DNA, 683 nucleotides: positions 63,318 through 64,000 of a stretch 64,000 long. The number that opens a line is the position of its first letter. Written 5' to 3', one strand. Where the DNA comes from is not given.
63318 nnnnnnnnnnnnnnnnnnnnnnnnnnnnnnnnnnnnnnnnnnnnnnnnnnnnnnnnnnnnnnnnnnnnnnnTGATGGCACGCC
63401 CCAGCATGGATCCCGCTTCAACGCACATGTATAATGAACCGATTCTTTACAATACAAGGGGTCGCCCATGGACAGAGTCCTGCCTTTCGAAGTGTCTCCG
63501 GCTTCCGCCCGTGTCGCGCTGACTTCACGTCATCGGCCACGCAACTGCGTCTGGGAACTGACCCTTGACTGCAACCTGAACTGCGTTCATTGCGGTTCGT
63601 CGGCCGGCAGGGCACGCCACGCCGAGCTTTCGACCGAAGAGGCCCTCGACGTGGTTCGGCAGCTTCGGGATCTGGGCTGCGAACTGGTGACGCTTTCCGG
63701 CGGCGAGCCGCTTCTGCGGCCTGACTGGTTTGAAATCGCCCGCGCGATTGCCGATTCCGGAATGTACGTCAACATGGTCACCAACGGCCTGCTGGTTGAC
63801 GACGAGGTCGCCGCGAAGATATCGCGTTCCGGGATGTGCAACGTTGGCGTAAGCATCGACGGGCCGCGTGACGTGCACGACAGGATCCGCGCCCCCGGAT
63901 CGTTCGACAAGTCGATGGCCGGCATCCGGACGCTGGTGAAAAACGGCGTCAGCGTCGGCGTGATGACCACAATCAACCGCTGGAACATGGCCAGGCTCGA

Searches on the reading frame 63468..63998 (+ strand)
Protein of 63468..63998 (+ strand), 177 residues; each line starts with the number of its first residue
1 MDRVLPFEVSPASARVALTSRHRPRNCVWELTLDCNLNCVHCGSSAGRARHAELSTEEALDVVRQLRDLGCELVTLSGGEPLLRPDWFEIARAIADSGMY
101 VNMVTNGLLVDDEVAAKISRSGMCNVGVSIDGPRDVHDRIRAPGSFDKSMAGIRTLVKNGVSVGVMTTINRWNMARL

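Call 7: search_protein_families(library=pfam, proteins=[window:63468-63998:+], max_evalue=1)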
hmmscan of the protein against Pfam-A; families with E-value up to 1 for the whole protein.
window:63468-63998:+ (177 aa): 2 families
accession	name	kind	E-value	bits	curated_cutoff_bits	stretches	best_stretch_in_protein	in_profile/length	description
PF04055.27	Radical_SAM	-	2.8e-30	106.1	29.5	1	31-170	3-152/166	Radical SAM superfamily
PF13353.11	Fer4_12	-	3.5e-05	24.5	22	1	32-133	12-116/137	4Fe-4S single cluster domain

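Call 8: search_protein_families(library=ncbifam, proteins=[window:63468-63998:+], max_evalue=1)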
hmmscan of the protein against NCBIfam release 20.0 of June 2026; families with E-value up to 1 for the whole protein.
window:63468-63998:+ (177 aa): 96 families (the best 25 are shown)
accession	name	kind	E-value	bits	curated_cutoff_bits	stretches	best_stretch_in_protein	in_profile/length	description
TIGR04103.1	rSAM_nif11_3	equivalog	2.8e-45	154.7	725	1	22-173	2-154/412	nif11-class peptide radical SAM maturase 3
TIGR04545.1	rSAM_ahbD_hemeb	equivalog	1e-37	130.3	500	1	28-175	3-153/339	heme b synthase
TIGR04051.1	rSAM_NirJ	equivalog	3.6e-37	128.1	515.45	1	28-176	5-155/354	heme d1 biosynthesis radical SAM protein NirJ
TIGR03913.1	rad_SAM_trio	equivalog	6.5e-37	127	591.75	1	20-173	14-168/477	GDL motif peptide-associated radical SAM/SPASM maturase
TIGR04546.1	rSAM_ahbC_deAc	equivalog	1.8e-36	125.8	650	1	26-175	40-191/390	12,18-didecarboxysiroheme deacetylase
TIGR04054.1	rSAM_NirJ1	equivalog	7.1e-36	123.6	650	1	26-176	37-189/387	putative heme d1 biosynthesis radical SAM protein NirJ1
TIGR03962.1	mycofact_rSAM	equivalog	1.9e-34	119.4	265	1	26-177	13-166/339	mycofactocin radical SAM maturase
TIGR04250.1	SCM_rSAM_ScmE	equivalog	1.1e-30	106.8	400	1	24-175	2-156/358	SynChlorMet cassette radical SAM/SPASM protein ScmE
TIGR04055.1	rSAM_NirJ2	equivalog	1.5e-30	106.9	500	1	29-175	4-152/326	putative heme d1 biosynthesis radical SAM protein NirJ2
TIGR04347.1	pseudo_SAM_Halo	equivalog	1.9e-30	106.4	525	1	16-175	30-190/390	TIGR04347 family pseudo-SAM/SPASM protein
TIGR04133.1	rSAM_w_lipo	hypoth_equivalog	1.1e-29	103.4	425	1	15-177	14-182/350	TIGR04133 family radical SAM/SPASM protein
NF045574.1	sacti_mat_StsB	exception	2.9e-29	102.3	625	1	27-168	98-240/466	StsB family radical SAM/SPASM domain sactipeptide maturase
TIGR04053.2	TIGR04053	equivalog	1.5e-28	100.1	395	1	21-176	4-165/366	TIGR04053 family radical SAM/SPASM domain-containing protein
TIGR04303.1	GeoRSP_rSAM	equivalog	2.4e-25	89.8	400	1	26-174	6-154/325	GeoRSP system radical SAM/SPASM protein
NF050035.1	rSAM_WgK_link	exception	3.5e-25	88.8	650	1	31-175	15-162/367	radical SAM/SPASM peptide maturase WgkB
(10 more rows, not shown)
